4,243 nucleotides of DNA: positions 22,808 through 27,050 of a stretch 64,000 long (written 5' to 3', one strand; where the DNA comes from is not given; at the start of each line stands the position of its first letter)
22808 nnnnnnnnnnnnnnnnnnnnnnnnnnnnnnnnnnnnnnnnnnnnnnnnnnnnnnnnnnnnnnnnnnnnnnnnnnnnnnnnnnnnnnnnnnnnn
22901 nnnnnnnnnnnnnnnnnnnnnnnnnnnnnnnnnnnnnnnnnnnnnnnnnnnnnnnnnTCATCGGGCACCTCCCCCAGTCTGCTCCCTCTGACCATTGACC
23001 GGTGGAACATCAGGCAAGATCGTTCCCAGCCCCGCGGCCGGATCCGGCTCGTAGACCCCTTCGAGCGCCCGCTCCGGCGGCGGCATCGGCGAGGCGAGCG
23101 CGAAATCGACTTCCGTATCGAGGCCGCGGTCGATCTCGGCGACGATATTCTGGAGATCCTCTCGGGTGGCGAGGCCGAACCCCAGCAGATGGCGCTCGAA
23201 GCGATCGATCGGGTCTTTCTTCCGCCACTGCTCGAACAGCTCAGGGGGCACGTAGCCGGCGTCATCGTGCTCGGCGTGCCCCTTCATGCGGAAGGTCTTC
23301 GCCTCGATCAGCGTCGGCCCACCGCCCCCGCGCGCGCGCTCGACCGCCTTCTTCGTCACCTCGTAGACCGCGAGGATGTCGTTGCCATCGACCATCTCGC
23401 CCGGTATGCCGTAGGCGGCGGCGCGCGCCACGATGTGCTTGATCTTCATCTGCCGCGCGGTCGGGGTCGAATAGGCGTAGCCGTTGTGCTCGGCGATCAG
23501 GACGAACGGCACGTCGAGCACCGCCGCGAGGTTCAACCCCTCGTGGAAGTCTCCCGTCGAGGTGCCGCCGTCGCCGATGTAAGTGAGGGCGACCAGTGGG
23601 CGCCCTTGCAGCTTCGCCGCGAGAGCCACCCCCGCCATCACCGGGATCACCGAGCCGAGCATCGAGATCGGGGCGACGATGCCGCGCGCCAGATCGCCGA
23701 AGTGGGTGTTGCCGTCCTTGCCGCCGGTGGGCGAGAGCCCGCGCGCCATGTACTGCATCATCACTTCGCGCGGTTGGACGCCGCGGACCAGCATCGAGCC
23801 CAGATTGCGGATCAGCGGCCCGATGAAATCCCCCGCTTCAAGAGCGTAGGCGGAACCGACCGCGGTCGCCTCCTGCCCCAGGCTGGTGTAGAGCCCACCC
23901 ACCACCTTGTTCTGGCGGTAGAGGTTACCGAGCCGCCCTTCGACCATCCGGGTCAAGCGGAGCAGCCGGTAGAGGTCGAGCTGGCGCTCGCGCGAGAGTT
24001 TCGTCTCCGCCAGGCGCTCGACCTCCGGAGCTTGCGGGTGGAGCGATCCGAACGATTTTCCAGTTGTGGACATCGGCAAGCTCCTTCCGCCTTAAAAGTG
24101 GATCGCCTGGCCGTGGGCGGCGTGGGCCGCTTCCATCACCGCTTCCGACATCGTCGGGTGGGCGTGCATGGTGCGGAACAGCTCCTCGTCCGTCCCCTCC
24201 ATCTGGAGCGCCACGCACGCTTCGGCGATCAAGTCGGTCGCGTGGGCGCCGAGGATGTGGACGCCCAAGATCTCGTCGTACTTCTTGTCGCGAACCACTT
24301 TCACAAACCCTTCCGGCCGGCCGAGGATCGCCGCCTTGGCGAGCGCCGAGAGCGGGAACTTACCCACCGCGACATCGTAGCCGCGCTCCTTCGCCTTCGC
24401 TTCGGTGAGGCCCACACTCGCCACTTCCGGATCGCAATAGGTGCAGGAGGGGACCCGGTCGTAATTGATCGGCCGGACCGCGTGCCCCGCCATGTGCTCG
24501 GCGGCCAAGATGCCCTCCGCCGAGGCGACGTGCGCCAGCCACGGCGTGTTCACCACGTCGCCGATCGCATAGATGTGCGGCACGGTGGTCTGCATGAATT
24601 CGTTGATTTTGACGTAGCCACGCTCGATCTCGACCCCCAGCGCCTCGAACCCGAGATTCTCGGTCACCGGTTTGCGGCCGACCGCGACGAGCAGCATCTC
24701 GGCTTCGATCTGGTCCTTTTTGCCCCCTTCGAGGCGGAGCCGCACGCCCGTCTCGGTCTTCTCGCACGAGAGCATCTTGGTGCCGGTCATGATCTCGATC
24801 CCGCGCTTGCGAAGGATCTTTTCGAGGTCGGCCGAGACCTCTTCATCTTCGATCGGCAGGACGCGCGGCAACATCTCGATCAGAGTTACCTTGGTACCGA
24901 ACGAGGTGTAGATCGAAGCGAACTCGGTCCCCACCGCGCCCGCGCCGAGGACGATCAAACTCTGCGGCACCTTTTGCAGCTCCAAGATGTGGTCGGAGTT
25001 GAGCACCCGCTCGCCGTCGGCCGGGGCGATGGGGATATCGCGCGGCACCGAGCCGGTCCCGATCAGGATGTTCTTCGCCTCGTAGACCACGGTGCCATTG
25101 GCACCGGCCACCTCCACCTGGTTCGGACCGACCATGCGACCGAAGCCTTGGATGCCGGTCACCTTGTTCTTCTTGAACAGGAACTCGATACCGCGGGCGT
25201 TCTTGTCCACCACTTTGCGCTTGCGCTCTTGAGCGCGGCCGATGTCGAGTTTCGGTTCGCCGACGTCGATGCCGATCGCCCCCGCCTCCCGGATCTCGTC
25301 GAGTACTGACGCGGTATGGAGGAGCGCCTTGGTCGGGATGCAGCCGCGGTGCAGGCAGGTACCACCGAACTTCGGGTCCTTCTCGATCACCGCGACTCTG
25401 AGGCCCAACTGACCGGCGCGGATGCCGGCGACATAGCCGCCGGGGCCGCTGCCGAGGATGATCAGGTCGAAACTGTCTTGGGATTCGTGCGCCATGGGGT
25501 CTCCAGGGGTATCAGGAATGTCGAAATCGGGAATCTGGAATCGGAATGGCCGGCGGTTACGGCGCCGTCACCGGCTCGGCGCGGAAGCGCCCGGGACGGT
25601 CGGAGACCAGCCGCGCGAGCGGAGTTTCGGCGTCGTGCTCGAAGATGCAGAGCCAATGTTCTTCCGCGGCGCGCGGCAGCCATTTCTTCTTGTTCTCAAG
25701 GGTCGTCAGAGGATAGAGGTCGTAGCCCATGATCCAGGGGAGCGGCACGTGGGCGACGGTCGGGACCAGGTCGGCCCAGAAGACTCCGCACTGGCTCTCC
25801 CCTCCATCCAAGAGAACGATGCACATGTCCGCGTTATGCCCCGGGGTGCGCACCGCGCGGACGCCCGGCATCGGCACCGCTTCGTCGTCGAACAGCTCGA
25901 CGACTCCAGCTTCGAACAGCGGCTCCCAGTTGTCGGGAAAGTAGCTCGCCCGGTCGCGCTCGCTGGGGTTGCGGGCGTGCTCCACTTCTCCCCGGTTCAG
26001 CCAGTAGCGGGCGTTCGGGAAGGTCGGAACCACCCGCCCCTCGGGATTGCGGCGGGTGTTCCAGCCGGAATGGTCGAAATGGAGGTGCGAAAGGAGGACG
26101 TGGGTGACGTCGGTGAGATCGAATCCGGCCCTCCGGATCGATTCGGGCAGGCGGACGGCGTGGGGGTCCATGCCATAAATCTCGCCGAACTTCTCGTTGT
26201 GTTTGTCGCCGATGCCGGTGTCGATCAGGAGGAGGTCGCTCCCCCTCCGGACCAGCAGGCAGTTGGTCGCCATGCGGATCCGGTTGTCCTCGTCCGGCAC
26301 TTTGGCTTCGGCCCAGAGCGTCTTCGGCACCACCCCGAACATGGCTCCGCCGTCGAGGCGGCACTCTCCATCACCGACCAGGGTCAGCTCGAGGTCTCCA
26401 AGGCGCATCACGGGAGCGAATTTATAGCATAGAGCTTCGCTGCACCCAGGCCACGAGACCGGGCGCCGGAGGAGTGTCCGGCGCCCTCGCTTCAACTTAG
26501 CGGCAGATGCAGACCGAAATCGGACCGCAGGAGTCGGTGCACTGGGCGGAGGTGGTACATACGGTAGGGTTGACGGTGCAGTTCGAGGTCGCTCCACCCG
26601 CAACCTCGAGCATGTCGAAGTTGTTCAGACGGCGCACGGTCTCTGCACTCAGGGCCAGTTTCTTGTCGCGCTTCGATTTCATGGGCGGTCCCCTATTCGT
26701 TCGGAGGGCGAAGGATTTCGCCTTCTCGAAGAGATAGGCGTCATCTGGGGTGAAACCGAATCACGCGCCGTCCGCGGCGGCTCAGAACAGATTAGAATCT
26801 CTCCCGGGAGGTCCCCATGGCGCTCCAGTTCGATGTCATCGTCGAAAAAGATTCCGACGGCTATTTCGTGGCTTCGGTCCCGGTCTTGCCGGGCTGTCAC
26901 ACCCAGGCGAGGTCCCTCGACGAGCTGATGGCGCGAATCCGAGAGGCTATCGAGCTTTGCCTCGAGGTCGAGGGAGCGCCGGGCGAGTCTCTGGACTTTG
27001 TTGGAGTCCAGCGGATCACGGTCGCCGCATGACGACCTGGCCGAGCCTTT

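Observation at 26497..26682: Lanthipeptide/ranthipeptide-like precursor: GG-leader plus a 31-aa core with 6 Cys and 10 Ser/Thr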

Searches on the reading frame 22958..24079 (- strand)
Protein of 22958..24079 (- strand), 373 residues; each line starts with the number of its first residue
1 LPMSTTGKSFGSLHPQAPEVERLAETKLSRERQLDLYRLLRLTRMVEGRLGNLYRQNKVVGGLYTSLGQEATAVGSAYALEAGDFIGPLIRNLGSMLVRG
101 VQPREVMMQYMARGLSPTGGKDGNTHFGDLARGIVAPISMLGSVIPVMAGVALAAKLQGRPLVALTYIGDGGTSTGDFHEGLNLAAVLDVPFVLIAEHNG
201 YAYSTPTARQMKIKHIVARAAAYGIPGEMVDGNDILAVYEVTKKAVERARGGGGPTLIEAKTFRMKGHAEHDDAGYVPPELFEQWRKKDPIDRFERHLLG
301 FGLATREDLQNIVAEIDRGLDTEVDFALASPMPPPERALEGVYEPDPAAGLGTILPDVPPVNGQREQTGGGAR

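Call 7: search_protein_families(library=pfam, proteins=[window:22958-24079:-], max_evalue=0.01)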
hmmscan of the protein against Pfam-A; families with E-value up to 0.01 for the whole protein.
window:22958-24079:- (373 aa): 3 families
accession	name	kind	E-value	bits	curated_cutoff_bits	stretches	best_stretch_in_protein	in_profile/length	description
PF00676.26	E1_dh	-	4.3e-74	249.6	22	1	40-336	4-300/300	Dehydrogenase E1 component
PF13292.11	DXP_synthase_N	-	0.0011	18.8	21.2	1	145-207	117-179/274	1-deoxy-D-xylulose-5-phosphate synthase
PF02775.26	TPP_enzyme_C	-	0.0025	18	21.9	0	140-259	29-150/151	Thiamine pyrophosphate enzyme, C-terminal TPP binding domain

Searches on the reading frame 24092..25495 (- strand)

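Call 7: search_protein_families(library=pfam, proteins=[window:24092-25495:-], max_evalue=0.01)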
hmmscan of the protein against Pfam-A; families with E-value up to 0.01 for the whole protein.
window:24092-25495:- (467 aa): 15 families
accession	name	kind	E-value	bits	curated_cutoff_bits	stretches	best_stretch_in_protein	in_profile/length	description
PF07992.20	Pyr_redox_2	-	4.3e-72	243.4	26.1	1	9-328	1-291/291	Pyridine nucleotide-disulphide oxidoreductase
PF02852.28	Pyr_redox_dim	-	6.6e-38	129.7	25.3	1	348-457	1-110/110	Pyridine nucleotide-disulphide oxidoreductase, dimerisation domain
PF00070.33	Pyr_redox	-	6.2e-20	71.9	22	1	180-254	2-78/82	Pyridine nucleotide-disulphide oxidoreductase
PF13738.12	Pyr_redox_3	-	1.2e-09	38.3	30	1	12-312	1-305/305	Pyridine nucleotide-disulphide oxidoreductase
PF03486.20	HI0933_like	-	2.2e-09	37.6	50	1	10-45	2-37/244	HI0933-like protein Rossmann domain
PF12831.13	FAD_oxidored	-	5.9e-08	32.8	27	1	10-51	1-42/416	FAD dependent oxidoreductase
PF13450.12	NAD_binding_8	-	9.7e-08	32.6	21.9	1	13-47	1-35/68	NAD(P)-binding Rossmann-like domain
PF01134.28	GIDA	-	1.1e-06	28.5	22.1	1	10-149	1-150/391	Glucose inhibited division protein A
PF00890.30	FAD_binding_2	-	1.6e-06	28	20.4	1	10-46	1-37/414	FAD binding domain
PF01494.25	FAD_binding_3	-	1.1e-05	25.3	22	0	198-289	80-175/349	FAD binding domain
PF13434.12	Lys_Orn_oxgnase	-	0.00096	18.8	21.3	0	127-212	134-225/339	L-lysine 6-monooxygenase/L-ornithine 5-monooxygenase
PF01262.27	AlaDh_PNT_C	-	0.0014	18.5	23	0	177-214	28-65/214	Alanine dehydrogenase/PNT, C-terminal domain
PF01946.23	Thi4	-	0.0019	17.9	26.2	0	9-53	18-63/235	Thi4 family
PF02737.24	3HCDH_N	-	0.0048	17.3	22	0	181-234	3-56/180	3-hydroxyacyl-CoA dehydrogenase, NAD binding domain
PF02826.25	2-Hacid_dh_C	-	0.0052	16.6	25.1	0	178-229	37-90/178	D-isomer specific 2-hydroxyacid dehydrogenase, NAD binding domain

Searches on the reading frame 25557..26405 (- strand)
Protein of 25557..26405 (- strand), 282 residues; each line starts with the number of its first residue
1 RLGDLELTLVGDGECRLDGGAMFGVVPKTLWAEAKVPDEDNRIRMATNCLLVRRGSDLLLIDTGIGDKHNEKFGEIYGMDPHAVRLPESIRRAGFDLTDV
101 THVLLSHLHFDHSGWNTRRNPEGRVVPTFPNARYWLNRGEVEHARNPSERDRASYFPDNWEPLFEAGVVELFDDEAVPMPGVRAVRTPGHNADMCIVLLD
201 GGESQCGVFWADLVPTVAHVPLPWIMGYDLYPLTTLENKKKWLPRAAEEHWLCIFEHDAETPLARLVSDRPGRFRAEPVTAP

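Call 7: search_protein_families(library=pfam, proteins=[window:25557-26405:-], max_evalue=0.01)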
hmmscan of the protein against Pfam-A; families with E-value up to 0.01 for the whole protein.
window:25557-26405:- (282 aa): 2 families
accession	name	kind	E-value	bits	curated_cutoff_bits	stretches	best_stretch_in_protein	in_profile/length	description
PF00753.33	Lactamase_B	-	7e-14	52.7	22.7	1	45-201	4-141/196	Metallo-beta-lactamase superfamily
PF12706.13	Lactamase_B_2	-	0.002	18.2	27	1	60-147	4-81/200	Beta-lactamase superfamily domain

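Call 10: search_protein_families(library=ncbifam, proteins=[window:25557-26405:-], max_evalue=1)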
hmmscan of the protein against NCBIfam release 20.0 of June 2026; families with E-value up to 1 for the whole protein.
window:25557-26405:- (282 aa): 28 families (the best 25 are shown)
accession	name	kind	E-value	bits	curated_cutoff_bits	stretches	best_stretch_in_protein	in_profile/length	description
NF047919.1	lactonase_YtnP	equivalog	1.1e-58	198.6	425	1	2-261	2-257/274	YtnP family quorum-quenching lactonase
NF047979.1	lactonase_AidB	equivalog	9.9e-17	61.1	360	1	1-253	5-248/271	AidB family quorum-quenching N-acyl homoserine lactonase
NF047925.1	pyridox_lacton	equivalog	9.6e-11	42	325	1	38-260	26-255/268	4-pyridoxolactonase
NF045699.1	AHLLactAiiA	equivalog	1.1e-08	34.5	375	1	44-204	31-183/251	quorum-quenching N-acyl homoserine lactonase AiiA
NF045700.1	AHLLactAttM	equivalog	7.2e-08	32.3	390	1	89-219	83-207/257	AttM family quorum-quenching N-acyl homoserine lactonase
NF033105.1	bla_subclass_B3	equivalog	1.8e-05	24.2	240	1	79-115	41-77/257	subclass B3 metallo-beta-lactamase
NF012229.1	bla_class_B_core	domain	8.5e-05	22.7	100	1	45-123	13-75/139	metallo-beta-lactamase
NF000469.2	CAR_gen_B3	exception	0.00018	20.6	500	1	82-191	95-196/311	CAR family subclass B3 metallo-beta-lactamase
NF047896.1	blaMIM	exception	0.0038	16.6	640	1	89-139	98-149/306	MIM family subclass B3 metallo-beta-lactamase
NF040470.1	blaEAM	exception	0.0044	16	660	1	89-142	109-163/318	EAM family subclass B3 metallo-beta-lactamase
NF047893.1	blaSAM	exception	0.0071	15.7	550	1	78-115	81-118/295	SAM family subclass B3 metallo-beta-lactamase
NF033184.1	B3_Acin_new1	exception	0.015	14.4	580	1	84-118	72-106/283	putative subclass B3 metallo-beta-lactamase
NF000405.1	HARLDQ_not_B3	exception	0.017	14.7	350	1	78-118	57-97/267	HARLDQ motif MBL-fold protein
NF040874.1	blaPJM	exception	0.019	14.5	630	1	89-190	86-182/301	PJM family subclass B3 metallo-beta-lactamase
NF053820.1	MBLfold_Strvi7410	exception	0.024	14.1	525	1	85-118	50-83/343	Strvi_7410 family MBL fold metallo-hydrolase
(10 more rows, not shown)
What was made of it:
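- Checked: An MBL-fold hydrolase lies downstream on the same strand (25557-26408; PF00753, E 7e-14; nearest NCBIfam is the YtnP lactonase family). hicB (26817-27032) and hicA (27029-27253) lie upstream on the other strand (calls 7, 10).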

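Call 69: search_solved_structures(query=window:25557-26405:-, max_evalue=0.00001)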
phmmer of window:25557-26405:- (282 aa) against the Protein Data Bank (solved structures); distinct sequences matched with E-value up to 0.00001: 9.
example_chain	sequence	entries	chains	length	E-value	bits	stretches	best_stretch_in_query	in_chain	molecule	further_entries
3esh_A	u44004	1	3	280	5.2e-35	124.6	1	1-260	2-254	Protein similar to metal-dependent hydrolase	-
4le6_A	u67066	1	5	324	1.3e-10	44.5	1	2-216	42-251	Organophosphorus hydrolase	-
7y7u_A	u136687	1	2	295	5.1e-10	42.5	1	2-272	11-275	MBL fold metallo-hydrolase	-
4zo2_A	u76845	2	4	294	8.5e-10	41.8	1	1-150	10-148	Acylhomoserine lactonase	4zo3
4o98_A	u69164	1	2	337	2.1e-09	40.5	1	2-216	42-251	organophosphorus hydrolase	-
5hif_A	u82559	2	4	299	2.5e-09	40.3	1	2-217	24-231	reconstructed lactonase ancestor, Anc1-MPH | dihydrocoumarin hydrolase, AncDHCH1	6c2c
8zu5_A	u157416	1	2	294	4e-09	39.6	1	2-201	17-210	Methyl parathion hydrolase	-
8zu4_A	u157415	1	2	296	7.7e-09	38.7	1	2-201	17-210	Methyl parathion hydrolase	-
1p9e_A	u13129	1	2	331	1.2e-08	38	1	2-201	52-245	Methyl Parathion Hydrolase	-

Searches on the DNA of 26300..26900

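Call 72: search_rna_families(source=window, start=26300, end=26900, threshold=evalue, max_evalue=1)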
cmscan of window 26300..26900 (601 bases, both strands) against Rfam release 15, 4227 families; matches with E-value up to 1: 3.
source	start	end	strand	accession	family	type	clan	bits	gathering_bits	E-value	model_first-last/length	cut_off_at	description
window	26306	26375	-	RF01146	sR15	Gene; snRNA; snoRNA; CD-box;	-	20.3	40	0.28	1-65/65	no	Small nucleolar RNA sR15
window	26333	26393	+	RF02401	ClpQY_promoter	Cis-reg;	-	17.9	42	0.19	1-57/57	no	ClpQY promoter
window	26415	26493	+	RF03023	rpfG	Gene; sRNA;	-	17.6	75.9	0.26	1-85/85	no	rpfG RNA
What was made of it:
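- Tried and rejected: Rfam gave only chance-level hits (call 72).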
